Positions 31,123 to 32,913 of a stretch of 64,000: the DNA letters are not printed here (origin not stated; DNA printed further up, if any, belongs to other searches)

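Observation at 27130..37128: Accessory island 1: unassigned pathway for a nucleotide-activated, aminated, methylated and possibly sulfated headgroup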

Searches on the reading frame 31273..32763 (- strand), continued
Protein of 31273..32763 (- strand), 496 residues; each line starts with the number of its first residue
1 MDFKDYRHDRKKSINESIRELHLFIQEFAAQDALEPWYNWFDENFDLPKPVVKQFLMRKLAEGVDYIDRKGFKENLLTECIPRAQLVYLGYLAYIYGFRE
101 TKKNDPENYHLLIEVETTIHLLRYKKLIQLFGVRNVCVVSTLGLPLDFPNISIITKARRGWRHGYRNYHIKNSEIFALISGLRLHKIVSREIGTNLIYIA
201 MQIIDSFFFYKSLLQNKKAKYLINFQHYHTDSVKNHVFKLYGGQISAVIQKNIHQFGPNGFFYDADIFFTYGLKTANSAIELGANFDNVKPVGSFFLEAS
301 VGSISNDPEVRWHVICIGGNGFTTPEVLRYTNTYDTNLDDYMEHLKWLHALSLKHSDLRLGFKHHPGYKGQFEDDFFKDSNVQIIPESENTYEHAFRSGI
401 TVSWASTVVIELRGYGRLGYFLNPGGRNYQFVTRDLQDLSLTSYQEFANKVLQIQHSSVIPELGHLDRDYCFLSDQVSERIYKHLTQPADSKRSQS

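Call 43: find_related_loci(query=A1, collection=metagenome_contigs, flank=10000)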
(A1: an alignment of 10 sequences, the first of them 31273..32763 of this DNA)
Query A1 (496 aa) in metagenome_contigs; peptide patterns used: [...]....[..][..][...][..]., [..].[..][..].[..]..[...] (x = any residue, [..] = any of these).
123 stretches matched a pattern; 22 encode a relative of the query (tblastn E <= 1e-3); 22 distinct loci.
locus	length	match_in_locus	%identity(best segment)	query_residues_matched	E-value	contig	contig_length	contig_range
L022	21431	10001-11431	35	2-485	3e-78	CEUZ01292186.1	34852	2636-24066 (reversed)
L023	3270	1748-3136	33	1-464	1e-69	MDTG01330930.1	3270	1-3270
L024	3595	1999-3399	32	2-471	2e-66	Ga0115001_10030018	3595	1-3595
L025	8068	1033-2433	32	2-471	3e-66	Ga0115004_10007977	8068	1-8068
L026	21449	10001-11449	29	2-487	2e-60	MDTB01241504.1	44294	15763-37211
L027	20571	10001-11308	30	38-485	2e-56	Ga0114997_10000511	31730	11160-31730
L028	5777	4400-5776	29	24-485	6e-55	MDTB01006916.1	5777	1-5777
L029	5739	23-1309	29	45-486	1e-53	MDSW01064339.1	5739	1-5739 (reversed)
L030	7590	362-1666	30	43-487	1e-53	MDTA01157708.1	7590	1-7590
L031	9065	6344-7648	30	43-487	1e-53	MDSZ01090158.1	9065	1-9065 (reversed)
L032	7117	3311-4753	30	8-485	9e-53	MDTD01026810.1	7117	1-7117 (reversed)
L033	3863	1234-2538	30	43-487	1e-51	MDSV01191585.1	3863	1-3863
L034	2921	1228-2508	30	45-485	3e-51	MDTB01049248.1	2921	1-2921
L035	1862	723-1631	33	150-451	5e-52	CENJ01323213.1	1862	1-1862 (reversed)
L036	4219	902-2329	28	6-485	2e-49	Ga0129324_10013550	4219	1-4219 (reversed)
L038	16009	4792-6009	29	33-448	5e-46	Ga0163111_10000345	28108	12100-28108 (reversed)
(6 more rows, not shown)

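Call 49: search_protein_families(library=ncbifam, proteins=[L014:2082-3704:+, L014:3717-4448:+, L007:11597-12580:+, L007:9338-9991:+, L007:12577-13458:+, L011:8128-8547:+, L011:8534-9271:+, L011:5767-7161:-, L007:459-1121:+, L011:9268-9954:+], max_evalue=0.00001)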
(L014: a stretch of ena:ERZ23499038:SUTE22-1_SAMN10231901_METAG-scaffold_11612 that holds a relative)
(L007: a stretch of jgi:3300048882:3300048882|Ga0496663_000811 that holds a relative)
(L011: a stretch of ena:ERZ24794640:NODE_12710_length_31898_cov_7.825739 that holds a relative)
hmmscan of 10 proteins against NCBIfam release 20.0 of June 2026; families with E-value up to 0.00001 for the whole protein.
L014:2082-3704:+ (540 aa): 15 families
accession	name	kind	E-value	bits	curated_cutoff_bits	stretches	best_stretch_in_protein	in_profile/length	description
NF006049.0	PRK08195.1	subfamily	4.7e-26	91.6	229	1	2-252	5-249/344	4-hyroxy-2-oxovalerate/4-hydroxy-2-oxopentanoic acid aldolase,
TIGR03217.1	4OH_2_O_val_ald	equivalog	2.1e-21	76.5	286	1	4-247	2-239/334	4-hydroxy-2-oxovalerate aldolase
TIGR02660.1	nifV_homocitr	equivalog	7.6e-15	55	462.9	1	131-249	121-238/365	homocitrate synthase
TIGR02090.1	LEU1_arch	subfamily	3.7e-11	42.8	484.75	1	168-249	156-237/363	isopropylmalate/citramalate/homocitrate synthases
NF002085.0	PRK00915.1-2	subfamily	5.2e-11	42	517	1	167-249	168-250/504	2-isopropylmalate synthase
NF002088.0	PRK00915.1-5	equivalog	4e-10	38.8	697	1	196-252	195-251/514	2-isopropylmalate synthase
NF042433.1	CitmalDyn_Leptosp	equivalog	1.2e-09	37.3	950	1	165-248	169-253/514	(R)-citramalate synthase CimA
NF004283.0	PRK05692.1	subfamily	1.6e-09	37.3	246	1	151-251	156-262/300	hydroxymethylglutaryl-CoA lyase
TIGR00973.1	leuA_bact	equivalog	2.4e-09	36.2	598.7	1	192-252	189-249/494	2-isopropylmalate synthase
NF002086.0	PRK00915.1-3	equivalog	4.6e-09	35.3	532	1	185-252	183-254/516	2-isopropylmalate synthase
NF002084.0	PRK00915.1-1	equivalog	1.2e-08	33.9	748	1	188-252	188-252/523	2-isopropylmalate synthase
TIGR00977.1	citramal_synth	equivalog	1.3e-08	33.7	450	1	166-251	167-253/526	citramalate synthase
TIGR02146.1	LysS_fung_arch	equivalog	5.3e-08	32.5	413.55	1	167-248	153-235/344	homocitrate synthase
NF002087.0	PRK00915.1-4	equivalog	2.1e-07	29.9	729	1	198-252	200-254/516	2-isopropylmalate synthase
NF041069.1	IPMS_Sufob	equivalog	3.4e-07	29.9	600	1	172-249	161-239/371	isopropylmalate synthase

L014:3717-4448:+ (243 aa): 6 families
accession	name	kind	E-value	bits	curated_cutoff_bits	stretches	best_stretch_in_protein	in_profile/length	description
NF009905.0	PRK13368.1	subfamily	2.2e-85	285.9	255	1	3-239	2-238/243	3-deoxy-manno-octulosonate cytidylyltransferase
NF003952.0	PRK05450.1-5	subfamily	1.1e-71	241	193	1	4-240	3-246/250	3-deoxy-manno-octulosonate cytidylyltransferase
NF003950.0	PRK05450.1-3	subfamily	1.4e-61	208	234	1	3-241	2-244/248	3-deoxy-manno-octulosonate cytidylyltransferase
NF003948.0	PRK05450.1-1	equivalog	1.6e-45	155.3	281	1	4-241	6-245/248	3-deoxy-manno-octulosonate cytidylyltransferase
TIGR00466.1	kdsB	equivalog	5.3e-40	137.3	155.2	1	5-232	4-240/241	3-deoxy-manno-octulosonate cytidylyltransferase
TIGR01173.1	glmU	equivalog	4.9e-06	25.6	366.85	1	20-116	20-118/452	bifunctional UDP-N-acetylglucosamine diphosphorylase/glucosamine-1-phosphate N-acetyltransferase GlmU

L007:11597-12580:+ (327 aa): 23 families
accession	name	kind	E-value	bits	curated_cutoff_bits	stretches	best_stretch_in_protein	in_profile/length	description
TIGR01327.1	PGDH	equivalog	1.1e-71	242.3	454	1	34-315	25-310/525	phosphoglycerate dehydrogenase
NF009714.1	PRK13243.1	equivalog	3.2e-51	174.6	455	1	35-307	31-314/332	glyoxylate reductase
NF008759.0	PRK11790.1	equivalog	2.7e-48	164.7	404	1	29-308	33-319/410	phosphoglycerate dehydrogenase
NF005069.0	PRK06487.1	equivalog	4.9e-47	160.5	448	1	35-313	34-318/320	2-hydroxyacid dehydrogenase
NF006263.0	PRK08410.1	equivalog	9.7e-43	146.7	389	1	39-308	32-309/311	D-2-hydroxyacid dehydrogenase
NF011938.0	PRK15409.1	equivalog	1.5e-42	145.7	492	1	38-308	34-311/324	glyoxylate/hydroxypyruvate reductase GhrB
NF005750.0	PRK07574.1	equivalog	3.7e-42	144.8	329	1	22-312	64-363/386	NAD-dependent formate dehydrogenase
NF000492.1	vanH_gen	exception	4.7e-41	140.8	540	1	64-265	58-255/312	D-lactate dehydrogenase VanH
NF005387.0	PRK06932.1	equivalog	5.1e-34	117.7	492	1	39-268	34-266/314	2-hydroxyacid dehydrogenase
NF000371.1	vanH_Agroup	exception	9.8e-33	113.7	700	1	69-264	70-259/322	VanH-A/VanH-Pt family D-lactate dehydrogenase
NF041369.1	Dhydh_Halo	equivalog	9.9e-33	113.6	400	1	46-309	31-298/305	D-2-hydroxyacid dehydrogenase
NF001309.0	PRK00257.1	equivalog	1.5e-32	113.1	434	1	45-308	33-280/379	4-phosphoerythronate dehydrogenase PdxB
NF000151.1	vanH-Ac1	exception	2.7e-31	109.1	750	1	70-265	102-291/351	D-lactate dehydrogenase VanH-Ac1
NF000112.1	vanH-Amyco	exception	1.7e-30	106.5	625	1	67-264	92-283/348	VanH-AOV family D-lactate dehydrogenase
NF005027.0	PRK06436.1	equivalog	3.3e-30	105.2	261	1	24-325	6-298/303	2-hydroxyacid dehydrogenase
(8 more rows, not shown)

L007:9338-9991:+ (217 aa): 7 families
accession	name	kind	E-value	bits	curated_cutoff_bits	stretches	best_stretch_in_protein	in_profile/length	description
TIGR02009.1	PGMB-YQAB-SF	subfamily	6.4e-15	55.8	153.35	1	13-189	3-181/186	beta-phosphoglucomutase family hydrolase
NF009695.0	PRK13222.1-2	equivalog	1.3e-12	47.7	225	1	9-195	4-198/226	phosphoglycolate phosphatase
TIGR01662.1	HAD-SF-IIIA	subfamily_domain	4.3e-08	33.3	44.6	0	98-192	22-136/141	HAD-IIIA family hydrolase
TIGR01990.1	bPGM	equivalog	4.6e-07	30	189.4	1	13-188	3-180/187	beta-phosphoglucomutase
NF053653.1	InDiPhoBT2121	equivalog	1.1e-06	28.4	245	1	12-130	2-116/216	inorganic diphosphatase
TIGR02254.1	YjjG_YfnB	equivalog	1.3e-06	28.1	159.9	1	13-195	3-197/223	YjjG family noncanonical pyrimidine nucleotidase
TIGR01656.1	Histidinol-ppas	subfamily_domain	8e-06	25.8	84.15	0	131-191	87-142/149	histidinol-phosphate phosphatase domain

L007:12577-13458:+ (293 aa): 27 families (the best 25 are shown)
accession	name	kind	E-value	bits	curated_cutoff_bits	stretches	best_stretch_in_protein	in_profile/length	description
TIGR01179.1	galE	equivalog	3.1e-26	92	262.3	1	6-215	3-253/332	UDP-glucose 4-epimerase GalE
TIGR01181.1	dTDP_gluc_dehyt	equivalog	1.1e-25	90.4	365.1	1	5-291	2-315/321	dTDP-glucose 4,6-dehydratase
TIGR03466.1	HpnA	hypoth_equivalog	3.3e-25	88.6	367.65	1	4-243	2-254/327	hopanoid-associated sugar epimerase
TIGR04180.1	EDH_00030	hypoth_equivalog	1.6e-23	83.2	475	1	6-239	2-260/297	NAD-dependent 4,6-dehydratase LegB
NF042422.1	oxyalk_red_OleD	equivalog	4e-15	56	580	1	4-142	2-138/329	2-alkyl-3-oxoalkanoate reductase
NF058621.1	DiazavRedAvaA7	equivalog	7.9e-15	55.3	400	1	145-239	161-252/304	3-diazoavenalumate denitrifying reductase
NF042423.1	oxyalk_red_Shew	equivalog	8.1e-14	51.4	580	1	3-145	9-147/331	2-alkyl-3-oxoalkanoate reductase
TIGR03589.1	PseB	equivalog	3.7e-13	49.1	407.75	1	37-232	48-241/324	UDP-N-acetylglucosamine 4,6-dehydratase (inverting)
NF007956.0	PRK10675.1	subfamily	1e-12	47.9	394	1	5-119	3-129/338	UDP-glucose 4-epimerase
NF007490.0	PRK10084.1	subfamily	3.7e-11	42.6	649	1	123-235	165-277/361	dTDP-glucose 4,6-dehydratase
TIGR04130.1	FnlA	equivalog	1e-10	41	730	1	6-114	8-124/337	UDP-N-acetylglucosamine 4,6-dehydratase/5-epimerase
NF004520.0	PRK05865.1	equivalog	1.2e-10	39.9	1509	1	6-215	4-181/854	sugar epimerase family protein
TIGR02622.1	CDP_4_6_dhtase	equivalog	1.5e-10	40.8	278.45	1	3-110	5-124/352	CDP-glucose 4,6-dehydratase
TIGR01214.1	rmlD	equivalog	1.6e-10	40.6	224.05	1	5-129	2-128/285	dTDP-4-dehydrorhamnose reductase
NF007582.0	PRK10217.1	equivalog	9.3e-10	38.1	698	1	104-235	142-270/355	dTDP-glucose 4,6-dehydratase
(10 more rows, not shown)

L011:8128-8547:+ (139 aa): 0 families

L011:8534-9271:+ (245 aa): 210 families (the best 25 are shown)
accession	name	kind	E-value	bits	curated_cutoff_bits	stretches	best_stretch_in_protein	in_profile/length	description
NF009464.0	PRK12824.1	subfamily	3.6e-46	157.8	269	1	12-244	3-242/245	3-oxoacyl-ACP reductase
NF005559.1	PRK07231.1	subfamily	5.3e-45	153.8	215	1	9-244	2-247/249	glucose 1-dehydrogenase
NF009466.0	PRK12826.1-2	subfamily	7.1e-45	153.4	222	1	10-244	2-244/248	3-oxoacyl-ACP reductase FabG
TIGR01830.1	3oxo_ACP_reduc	equivalog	1.6e-43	149.1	297.75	1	15-243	2-237/239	3-oxoacyl-[acyl-carrier-protein] reductase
NF004198.0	PRK05653.1-3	equivalog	1.8e-41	142.3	296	1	9-244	5-246/248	3-oxoacyl-ACP reductase FabG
NF052558.1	MBtsdlDhBudC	equivalog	1.1e-40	139.8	270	1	9-244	1-241/250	meso-2,3-butanediol dehydrogenase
NF005681.0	PRK07478.1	subfamily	1.7e-39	135.8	267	1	9-244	4-249/254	SDR family oxidoreductase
NF006693.0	PRK09242.1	equivalog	2.8e-39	134.8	328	1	9-243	8-252/258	SDR family oxidoreductase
NF009468.0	PRK12826.1-4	equivalog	1.2e-38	133.3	318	1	7-245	3-248/256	SDR family oxidoreductase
NF047420.2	EF_P_mod_YmfI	equivalog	5.1e-38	131.1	238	1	14-243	2-234/236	elongation factor P 5-aminopentanone reductase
NF005309.0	PRK06841.1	subfamily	2.3e-37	128.9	286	1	6-243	10-251/255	GolD/DthD family dehydrogenase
TIGR01829.1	AcAcCoA_reduct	subfamily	1.3e-36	126.5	302.1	1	15-244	4-240/242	acetoacetyl-CoA reductase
NF005893.0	PRK07856.1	equivalog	9.3e-36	123.4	255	1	8-243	6-240/255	SDR family oxidoreductase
NF004774.0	PRK06114.1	equivalog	2e-35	122.4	360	1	11-244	16-259/262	SDR family oxidoreductase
NF004197.0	PRK05653.1-1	equivalog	2.6e-35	122.3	332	1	7-243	3-245/249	3-oxoacyl-ACP reductase FabG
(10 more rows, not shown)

L011:5767-7161:- (464 aa): 0 families

L007:459-1121:+ (220 aa): 1 family
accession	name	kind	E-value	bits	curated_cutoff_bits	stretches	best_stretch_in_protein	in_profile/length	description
TIGR03584.1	PseF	equivalog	6.2e-19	68.5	205.7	1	6-216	1-221/222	pseudaminic acid cytidylyltransferase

L011:9268-9954:+ (228 aa): 1 family
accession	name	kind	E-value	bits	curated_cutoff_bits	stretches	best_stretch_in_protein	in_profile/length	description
TIGR03584.1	PseF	equivalog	4e-15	56.1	205.7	1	8-218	3-220/222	pseudaminic acid cytidylyltransferase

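Call 50: search_protein_families(library=pfam, proteins=[L022:2-598:+, L022:580-1017:+, L022:1021-2091:+, L022:2091-2798:+, L022:2802-3389:+, L022:3401-5206:+, L022:5240-6715:+, L022:6755-7408:+, L022:14230-14895:+, L022:14865-15311:+], max_evalue=0.001)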
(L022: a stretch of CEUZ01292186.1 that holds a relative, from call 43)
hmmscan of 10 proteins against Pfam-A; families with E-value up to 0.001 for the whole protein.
L022:2-598:+ (199 aa): 0 families

L022:580-1017:+ (146 aa): 1 family
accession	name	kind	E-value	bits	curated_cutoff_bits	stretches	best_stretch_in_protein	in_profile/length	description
PF04138.20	GtrA_DPMS_TM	-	1.6e-18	67.4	26.1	1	31-145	1-117/117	GtrA/DPMS, transmembrane domain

L022:1021-2091:+ (357 aa): 3 families
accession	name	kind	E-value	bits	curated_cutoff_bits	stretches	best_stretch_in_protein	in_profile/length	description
PF08240.17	ADH_N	-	1.4e-25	90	23.5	1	30-134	6-104/104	Alcohol dehydrogenase GroES-like domain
PF16912.11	Glu_dehyd_C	-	1.7e-09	37.9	34.9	1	141-296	4-164/211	Glucose dehydrogenase C-terminus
PF00107.32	ADH_zinc_N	-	2.4e-07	31.2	31.8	1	179-310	2-127/129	Zinc-binding dehydrogenase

L022:2091-2798:+ (236 aa): 2 families
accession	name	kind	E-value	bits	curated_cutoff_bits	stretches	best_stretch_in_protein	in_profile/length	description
PF00535.33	Glycos_transf_2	-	9.5e-23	81.4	23.3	1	5-114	1-109/168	Glycosyl transferase family 2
PF10111.15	Glyco_tranf_2_2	-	2.2e-05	24.5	27.3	1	5-95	1-92/276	Glycosyltransferase like family 2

L022:2802-3389:+ (196 aa): 0 families

L022:3401-5206:+ (602 aa): 0 families

L022:5240-6715:+ (492 aa): 2 families
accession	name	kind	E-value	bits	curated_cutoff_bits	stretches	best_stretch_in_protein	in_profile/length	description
PF01943.22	Polysacc_synt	-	1.7e-17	64.2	28.2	1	11-283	3-272/274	Polysaccharide biosynthesis protein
PF13440.11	Polysacc_synt_3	-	2.8e-07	30.5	23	1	35-332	3-290/293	Polysaccharide biosynthesis protein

L022:6755-7408:+ (218 aa): 7 families
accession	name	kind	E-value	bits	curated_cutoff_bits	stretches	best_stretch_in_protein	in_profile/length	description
PF13649.12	Methyltransf_25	-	7.2e-08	33.5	27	1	45-142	1-97/97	Methyltransferase domain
PF08241.18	Methyltransf_11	-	4e-07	31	21.2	1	46-146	1-95/95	Methyltransferase domain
PF05724.17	TPMT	-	1e-06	29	26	1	7-146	2-154/218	Thiopurine S-methyltransferase (TPMT)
PF08242.18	Methyltransf_12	-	1.4e-06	29.3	30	1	46-144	1-98/98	Methyltransferase domain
PF13489.12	Methyltransf_23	-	1.8e-06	28.2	27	1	37-152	15-122/164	Methyltransferase domain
PF13847.12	Methyltransf_31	-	2.2e-06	27.9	27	1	40-155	2-118/145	Methyltransferase domain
PF03848.20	TehB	-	0.00083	19.3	20.4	0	7-146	5-132/193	Tellurite resistance protein TehB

L022:14230-14895:+ (222 aa): 1 family
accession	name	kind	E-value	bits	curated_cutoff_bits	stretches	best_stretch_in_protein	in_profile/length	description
PF04199.19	Cyclase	-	5.3e-17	62.8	23.1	1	10-160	3-140/142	Putative cyclase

L022:14865-15311:+ (149 aa): 0 families

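Call 51: search_protein_families(library=pfam, proteins=[L026:1-918:+, L026:1154-2050:-, L026:2088-2645:+, L026:3570-4253:+, L026:4273-4956:+, L026:4974-6140:+, L026:8602-9873:-, L026:13269-13643:+, L026:19036-20010:+, L026:19989-21125:+], max_evalue=0.001)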
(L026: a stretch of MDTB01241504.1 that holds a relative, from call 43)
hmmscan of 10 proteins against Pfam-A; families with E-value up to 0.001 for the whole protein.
L026:1-918:+ (306 aa): 1 family
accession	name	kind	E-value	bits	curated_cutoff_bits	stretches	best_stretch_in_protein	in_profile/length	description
PF00501.34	AMP-binding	-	1.3e-25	90.4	29.9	1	2-164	224-384/384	AMP-binding enzyme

L026:1154-2050:- (299 aa): 1 family
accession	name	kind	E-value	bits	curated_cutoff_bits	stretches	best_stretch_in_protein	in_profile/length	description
PF05721.19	PhyH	-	0.00011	23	22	1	12-205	2-203/213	Phytanoyl-CoA dioxygenase (PhyH)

L026:2088-2645:+ (186 aa): 4 families
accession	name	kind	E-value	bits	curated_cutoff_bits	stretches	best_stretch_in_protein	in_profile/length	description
PF00156.33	Pribosyltran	-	5.9e-16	58.6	26.3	1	41-164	7-125/158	Phosphoribosyl transferase domain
PF14681.12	UPRTase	-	7.5e-05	22.7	27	1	120-164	117-162/206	Uracil phosphoribosyltransferase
PF24390.1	PRTase-CE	-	0.00018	21.9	27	1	67-175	47-158/253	PRTase-CE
PF15609.12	PRTase_2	-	0.00086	19.3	28.8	0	117-168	112-161/188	Phosphoribosyl transferase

L026:3570-4253:+ (228 aa): 1 family
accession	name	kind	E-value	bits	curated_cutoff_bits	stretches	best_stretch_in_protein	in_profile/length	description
PF13847.12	Methyltransf_31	-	0.0007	19.7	27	1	49-165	3-119/145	Methyltransferase domain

L026:4273-4956:+ (228 aa): 1 family
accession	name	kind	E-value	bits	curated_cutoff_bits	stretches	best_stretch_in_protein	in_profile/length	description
PF04991.19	LicD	-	1.4e-13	51.9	22.6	1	24-63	3-42/227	LicD family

L026:4974-6140:+ (389 aa): 1 family
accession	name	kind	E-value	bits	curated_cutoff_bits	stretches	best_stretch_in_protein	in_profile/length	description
PF01041.23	DegT_DnrJ_EryC1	-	3.3e-96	323.1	19.8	1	8-380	2-359/360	DegT/DnrJ/EryC1/StrS aminotransferase family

L026:8602-9873:- (424 aa): 0 families

L026:13269-13643:+ (125 aa): 0 families

L026:19036-20010:+ (325 aa): 1 family
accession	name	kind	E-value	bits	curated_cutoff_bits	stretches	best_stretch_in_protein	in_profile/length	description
PF01041.23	DegT_DnrJ_EryC1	-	9.6e-15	55.1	19.8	1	12-148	48-187/360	DegT/DnrJ/EryC1/StrS aminotransferase family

L026:19989-21125:+ (379 aa): 1 family
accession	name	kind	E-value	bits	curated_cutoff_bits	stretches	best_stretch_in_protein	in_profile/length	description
PF13480.13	Acetyltransf_6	-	2.2e-23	83.5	22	1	180-322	5-142/143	Acetyltransferase (GNAT) domain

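Call 73: search_dna_similar(query=window:31273-32763:-, collection=plasmids, mode=protein, max_evalue=0.001, max_rows=20)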
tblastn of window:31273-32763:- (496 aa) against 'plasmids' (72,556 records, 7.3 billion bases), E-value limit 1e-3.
No match.

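Call 91: search_protein_families(library=pfam, proteins=[L007:7407-9341:+, L011:1018-2763:+], max_evalue=0.1)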
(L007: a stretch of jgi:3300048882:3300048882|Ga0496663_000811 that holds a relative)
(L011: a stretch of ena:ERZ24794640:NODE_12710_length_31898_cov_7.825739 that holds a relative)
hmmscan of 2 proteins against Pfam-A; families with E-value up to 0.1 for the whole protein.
L007:7407-9341:+ (644 aa): 1 family
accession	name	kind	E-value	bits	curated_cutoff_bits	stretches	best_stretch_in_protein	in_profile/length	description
PF07903.16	PaRep2a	-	0.062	13.6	25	0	580-627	23-70/122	PaRep2a protein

L011:1018-2763:+ (581 aa): 0 families
